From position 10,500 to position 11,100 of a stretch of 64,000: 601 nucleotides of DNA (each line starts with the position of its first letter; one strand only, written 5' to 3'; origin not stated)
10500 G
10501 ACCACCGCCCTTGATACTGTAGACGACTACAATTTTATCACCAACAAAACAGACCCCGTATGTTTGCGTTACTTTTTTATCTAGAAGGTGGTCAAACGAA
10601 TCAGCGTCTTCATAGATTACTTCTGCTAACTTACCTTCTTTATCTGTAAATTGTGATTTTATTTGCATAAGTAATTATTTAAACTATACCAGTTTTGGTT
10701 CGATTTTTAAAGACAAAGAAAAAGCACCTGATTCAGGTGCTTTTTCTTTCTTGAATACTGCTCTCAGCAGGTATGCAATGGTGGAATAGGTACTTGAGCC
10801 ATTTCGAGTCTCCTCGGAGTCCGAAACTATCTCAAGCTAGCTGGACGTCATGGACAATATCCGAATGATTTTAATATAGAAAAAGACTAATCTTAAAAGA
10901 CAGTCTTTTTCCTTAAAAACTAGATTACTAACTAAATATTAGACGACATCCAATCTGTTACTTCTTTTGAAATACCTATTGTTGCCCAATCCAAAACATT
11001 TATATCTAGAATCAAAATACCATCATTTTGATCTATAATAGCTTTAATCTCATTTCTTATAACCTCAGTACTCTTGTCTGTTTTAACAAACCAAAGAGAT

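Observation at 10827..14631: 3.5-kb Mrr/DUF2726 islet bounded by 36-bp direct repeats, docked onto the tRNA-Gln locus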

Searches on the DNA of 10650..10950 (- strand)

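Call 30: search_rna_families(source=window, start=10650, end=10950, threshold=evalue, max_evalue=10, show_alignments=3)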
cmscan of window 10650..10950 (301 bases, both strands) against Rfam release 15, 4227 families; matches with E-value up to 10: 41.
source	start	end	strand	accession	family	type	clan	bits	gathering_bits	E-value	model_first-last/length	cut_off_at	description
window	10665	10750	+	RF02432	SpF25_sRNA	Gene; sRNA;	-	25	48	0.044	1-102/102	no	Streptococcus sRNA SpF25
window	10659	10752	+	RF02644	Spy490380c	Gene; sRNA;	-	24.8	65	0.49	1-96/96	no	S. pyogenes small RNA Spy490380c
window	10694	10749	+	RF02495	ohsC_RNA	Gene; antitoxin;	-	24.7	50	0.1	1-77/77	no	Oppression of Hydrophobic ORF by sRNA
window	10651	10748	+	RF02449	ncr1015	Gene; sRNA;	-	23.9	60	0.25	1-121/121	no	Bacillus sRNA ncr1015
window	10716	10898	-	RF02449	ncr1015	Gene; sRNA;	-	23.7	60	0.28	1-121/121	no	Bacillus sRNA ncr1015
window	10676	10749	+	RF01859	Phe_leader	Cis-reg; leader;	-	23.4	55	0.081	1-125/125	no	Phenylalanine leader peptide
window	10714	10781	-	RF02432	SpF25_sRNA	Gene; sRNA;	-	23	48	0.12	1-102/102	no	Streptococcus sRNA SpF25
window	10680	10752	+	RF04312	trpB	Cis-reg;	-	22.6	59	0.51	1-107/107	no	trpB ncRNA motif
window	10661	10836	+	RF02070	STnc300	Gene; sRNA;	-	21.5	80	1.1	1-159/159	no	Salmonella enterica sRNA STnc300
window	10653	10752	+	RF04182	GibS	Gene; sRNA;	-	21.3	115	0.73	1-142/142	no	GibS sRNA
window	10672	10748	+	RF00506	Thr_leader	Cis-reg; leader;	-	21.1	55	0.079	1-118/118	no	Threonine operon leader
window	10679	10753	+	RF02059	STnc50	Gene; sRNA;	-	21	55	0.3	1-84/84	no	Salmonella enterica sRNA STnc40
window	10650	10757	+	RF01774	rpsL_ricks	Cis-reg; leader;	-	21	60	4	28-131/131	5'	Rickettsia rpsL leader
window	10650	10748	+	RF02377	SurA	Gene; sRNA;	-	20.4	100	0.0013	178-279/279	5'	SurA sRNA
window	10704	10749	+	RF00125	IS128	Gene; sRNA;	-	20.3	80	0.042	153-198/209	no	IS128 RNA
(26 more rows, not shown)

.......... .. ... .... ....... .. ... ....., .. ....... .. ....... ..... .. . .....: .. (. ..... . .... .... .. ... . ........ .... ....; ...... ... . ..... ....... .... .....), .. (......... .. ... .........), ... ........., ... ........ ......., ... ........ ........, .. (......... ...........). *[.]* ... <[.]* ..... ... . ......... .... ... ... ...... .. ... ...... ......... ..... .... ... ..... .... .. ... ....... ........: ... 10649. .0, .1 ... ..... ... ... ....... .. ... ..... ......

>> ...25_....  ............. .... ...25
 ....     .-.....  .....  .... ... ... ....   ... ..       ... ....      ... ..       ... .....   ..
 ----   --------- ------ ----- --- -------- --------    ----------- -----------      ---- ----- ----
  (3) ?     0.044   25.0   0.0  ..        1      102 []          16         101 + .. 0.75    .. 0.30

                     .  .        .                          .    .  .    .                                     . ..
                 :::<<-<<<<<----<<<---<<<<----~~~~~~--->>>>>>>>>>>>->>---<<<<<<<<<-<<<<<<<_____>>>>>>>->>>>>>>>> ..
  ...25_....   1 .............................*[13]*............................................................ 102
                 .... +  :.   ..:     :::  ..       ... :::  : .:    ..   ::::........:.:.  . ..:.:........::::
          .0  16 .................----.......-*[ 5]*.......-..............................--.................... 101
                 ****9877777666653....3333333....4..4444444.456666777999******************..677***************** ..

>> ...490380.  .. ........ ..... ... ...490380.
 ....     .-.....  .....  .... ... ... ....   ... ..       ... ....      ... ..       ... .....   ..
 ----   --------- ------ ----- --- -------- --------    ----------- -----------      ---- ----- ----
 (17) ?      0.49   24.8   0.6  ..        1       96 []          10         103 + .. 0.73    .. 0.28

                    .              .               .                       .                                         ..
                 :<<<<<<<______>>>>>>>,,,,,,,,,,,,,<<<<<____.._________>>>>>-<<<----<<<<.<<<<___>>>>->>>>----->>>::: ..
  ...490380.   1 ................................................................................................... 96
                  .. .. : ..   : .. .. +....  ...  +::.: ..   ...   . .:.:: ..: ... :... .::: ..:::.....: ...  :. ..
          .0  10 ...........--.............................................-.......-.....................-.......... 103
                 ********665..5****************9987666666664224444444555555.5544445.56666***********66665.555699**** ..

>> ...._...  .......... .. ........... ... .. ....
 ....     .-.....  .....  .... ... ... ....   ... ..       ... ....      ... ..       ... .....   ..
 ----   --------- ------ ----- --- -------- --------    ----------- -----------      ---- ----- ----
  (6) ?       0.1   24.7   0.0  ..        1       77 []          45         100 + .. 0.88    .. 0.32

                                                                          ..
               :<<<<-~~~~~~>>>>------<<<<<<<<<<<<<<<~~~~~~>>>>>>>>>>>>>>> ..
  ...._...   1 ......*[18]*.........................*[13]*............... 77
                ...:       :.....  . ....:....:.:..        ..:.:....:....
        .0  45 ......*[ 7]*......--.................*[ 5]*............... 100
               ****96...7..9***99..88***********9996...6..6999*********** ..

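Call 47: build_rna_model(alignment_id=A1)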
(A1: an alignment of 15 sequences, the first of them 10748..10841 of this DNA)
Model R1 built from alignment A1 (15 sequences, 98 columns); structure: RNAalifold consensus.
model positions 94; base pairs 21; branch points 1; effective number of sequences 1.12; information 0.609 bits per position. Calibrated on 0.2 Mb of random sequence (short: E-values are rough).
structure used (alignment columns):
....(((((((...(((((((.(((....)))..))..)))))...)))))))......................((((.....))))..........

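Call 48: search_with_rna_model(model_id=R1, sources=[window, L002, L004, L006, L007, L008, L009, L010, L011, L012, L013, L014, L015, L016, L017, L018, L019, L020, L021, L022, L023, L024], max_evalue=1)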
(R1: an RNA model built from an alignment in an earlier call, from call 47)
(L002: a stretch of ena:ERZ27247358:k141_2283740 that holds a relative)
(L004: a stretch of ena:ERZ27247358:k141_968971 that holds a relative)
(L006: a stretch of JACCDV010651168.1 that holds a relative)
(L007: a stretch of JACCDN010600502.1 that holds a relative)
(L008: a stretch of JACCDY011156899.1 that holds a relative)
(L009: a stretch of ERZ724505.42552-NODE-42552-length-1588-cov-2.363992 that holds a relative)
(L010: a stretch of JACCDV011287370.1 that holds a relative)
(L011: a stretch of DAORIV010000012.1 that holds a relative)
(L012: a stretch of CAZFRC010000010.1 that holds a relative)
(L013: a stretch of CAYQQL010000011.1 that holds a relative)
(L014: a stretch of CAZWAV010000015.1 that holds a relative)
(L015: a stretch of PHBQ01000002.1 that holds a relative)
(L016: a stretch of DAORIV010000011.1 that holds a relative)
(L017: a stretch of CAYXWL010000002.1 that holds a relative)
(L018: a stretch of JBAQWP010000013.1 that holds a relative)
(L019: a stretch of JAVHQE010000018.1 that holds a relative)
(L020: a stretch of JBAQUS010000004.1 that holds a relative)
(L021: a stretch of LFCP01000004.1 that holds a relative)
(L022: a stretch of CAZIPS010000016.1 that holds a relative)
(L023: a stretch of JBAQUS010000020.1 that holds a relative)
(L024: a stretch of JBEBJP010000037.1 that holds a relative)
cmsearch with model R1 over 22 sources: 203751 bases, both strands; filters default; matches with E-value up to 1: 25.
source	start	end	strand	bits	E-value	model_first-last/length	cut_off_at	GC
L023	1527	1620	+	120.7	8.5e-27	1-94/94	no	0.51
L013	3432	3525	+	120.6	9.1e-27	1-94/94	no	0.48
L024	1116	1209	+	120.5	9.8e-27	1-94/94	no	0.52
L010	77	170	+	119.9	1.3e-26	1-94/94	no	0.51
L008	2025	2118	-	119.7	1.5e-26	1-94/94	no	0.49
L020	2180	2273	-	119.2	2e-26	1-94/94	no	0.5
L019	2706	2799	-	119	2.3e-26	1-94/94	no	0.53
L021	7699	7792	+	118.7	2.6e-26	1-94/94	no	0.51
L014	4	97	+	118.6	2.8e-26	1-94/94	no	0.48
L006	5579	5673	+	115.8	1.4e-25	1-94/94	no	0.49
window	10748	10841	-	115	2.1e-25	1-94/94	no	0.47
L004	102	195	+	115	2.1e-25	1-94/94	no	0.47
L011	7420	7514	-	113.7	4.3e-25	1-94/94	no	0.48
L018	6812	6906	+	112.3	9.4e-25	1-94/94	no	0.53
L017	1895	1990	+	110.4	2.8e-24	1-94/94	no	0.51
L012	3928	4021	-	78.8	1.3e-16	1-94/94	no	0.5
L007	1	60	-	73.6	2.5e-15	1-60/94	3'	0.52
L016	7615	7666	+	61.6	2e-12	1-52/94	3'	0.5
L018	3385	3467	+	59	8.9e-12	1-94/94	no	0.51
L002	1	33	-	33.6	1.3e-05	1-33/94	3'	0.52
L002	3463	3570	-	25.3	0.0014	1-94/94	no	0.41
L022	4103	4183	-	19.6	0.034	1-94/94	no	0.36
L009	1503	1583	+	19.6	0.034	1-94/94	no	0.36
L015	2977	3059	+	13.6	0.98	1-94/94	no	0.46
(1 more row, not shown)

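Call 71: search_with_rna_model(model_id=R1, sources=[L025, L026, L027, L028, L029, L030, L031, L032, L035, L036, L037, L033, L034], max_evalue=1)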
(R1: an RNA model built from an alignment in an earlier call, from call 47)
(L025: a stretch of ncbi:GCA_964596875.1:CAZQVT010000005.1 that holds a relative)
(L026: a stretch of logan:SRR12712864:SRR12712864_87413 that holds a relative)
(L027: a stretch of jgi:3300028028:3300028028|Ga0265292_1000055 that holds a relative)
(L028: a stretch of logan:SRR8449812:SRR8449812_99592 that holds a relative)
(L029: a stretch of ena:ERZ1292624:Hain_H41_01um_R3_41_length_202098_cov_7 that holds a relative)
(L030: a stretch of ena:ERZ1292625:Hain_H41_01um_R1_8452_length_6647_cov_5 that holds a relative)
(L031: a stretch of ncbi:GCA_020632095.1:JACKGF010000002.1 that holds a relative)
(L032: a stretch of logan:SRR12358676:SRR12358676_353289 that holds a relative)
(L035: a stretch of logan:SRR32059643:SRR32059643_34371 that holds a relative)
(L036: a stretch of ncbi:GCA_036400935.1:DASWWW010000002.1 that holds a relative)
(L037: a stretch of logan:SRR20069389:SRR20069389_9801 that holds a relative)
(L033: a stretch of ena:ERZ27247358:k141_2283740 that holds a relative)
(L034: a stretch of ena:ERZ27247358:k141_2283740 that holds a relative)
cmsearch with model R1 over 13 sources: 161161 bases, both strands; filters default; matches with E-value up to 1: 0.
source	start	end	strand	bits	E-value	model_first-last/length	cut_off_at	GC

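Call 80: search_with_rna_model(model_id=R1, sources=[window, L006, L008, L010, L011, L012, L013, L014, L017, L018, L019, L020, L021, L023, L024], max_evalue=1e-8, make_alignment=true)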
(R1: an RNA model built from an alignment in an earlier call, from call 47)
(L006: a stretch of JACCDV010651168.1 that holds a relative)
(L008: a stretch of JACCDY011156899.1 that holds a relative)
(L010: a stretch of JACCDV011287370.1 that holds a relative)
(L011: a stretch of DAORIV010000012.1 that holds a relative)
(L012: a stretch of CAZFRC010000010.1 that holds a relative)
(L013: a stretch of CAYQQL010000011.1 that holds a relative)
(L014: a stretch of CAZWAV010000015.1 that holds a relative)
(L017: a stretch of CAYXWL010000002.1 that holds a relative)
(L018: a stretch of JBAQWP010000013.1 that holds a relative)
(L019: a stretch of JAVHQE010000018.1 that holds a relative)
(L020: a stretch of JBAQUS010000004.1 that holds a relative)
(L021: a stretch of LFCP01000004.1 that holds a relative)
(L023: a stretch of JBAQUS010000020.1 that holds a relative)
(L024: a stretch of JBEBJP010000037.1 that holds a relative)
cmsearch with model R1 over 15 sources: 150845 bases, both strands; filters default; matches with E-value up to 1e-8: 16.
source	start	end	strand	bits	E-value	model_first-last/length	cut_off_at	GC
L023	1527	1620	+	120.7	6.3e-27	1-94/94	no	0.51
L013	3432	3525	+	120.6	6.7e-27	1-94/94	no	0.48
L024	1116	1209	+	120.5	7.2e-27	1-94/94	no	0.52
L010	77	170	+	119.9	9.9e-27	1-94/94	no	0.51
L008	2025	2118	-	119.7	1.1e-26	1-94/94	no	0.49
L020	2180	2273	-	119.2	1.5e-26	1-94/94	no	0.5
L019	2706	2799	-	119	1.7e-26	1-94/94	no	0.53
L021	7699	7792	+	118.7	2e-26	1-94/94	no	0.51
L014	4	97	+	118.6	2.1e-26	1-94/94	no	0.48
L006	5579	5673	+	115.8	1e-25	1-94/94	no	0.49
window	10748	10841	-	115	1.6e-25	1-94/94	no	0.47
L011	7420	7514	-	113.7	3.2e-25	1-94/94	no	0.48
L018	6812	6906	+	112.3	6.9e-25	1-94/94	no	0.53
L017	1895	1990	+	110.4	2.1e-24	1-94/94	no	0.51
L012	3928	4021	-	78.8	9.9e-17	1-94/94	no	0.5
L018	3385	3467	+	59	6.6e-12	1-94/94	no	0.51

Alignment A2: 16 matches aligned to the model, 102 columns, each read 5' to 3' on its own strand. Consensus structure (alignment columns), stored with it:
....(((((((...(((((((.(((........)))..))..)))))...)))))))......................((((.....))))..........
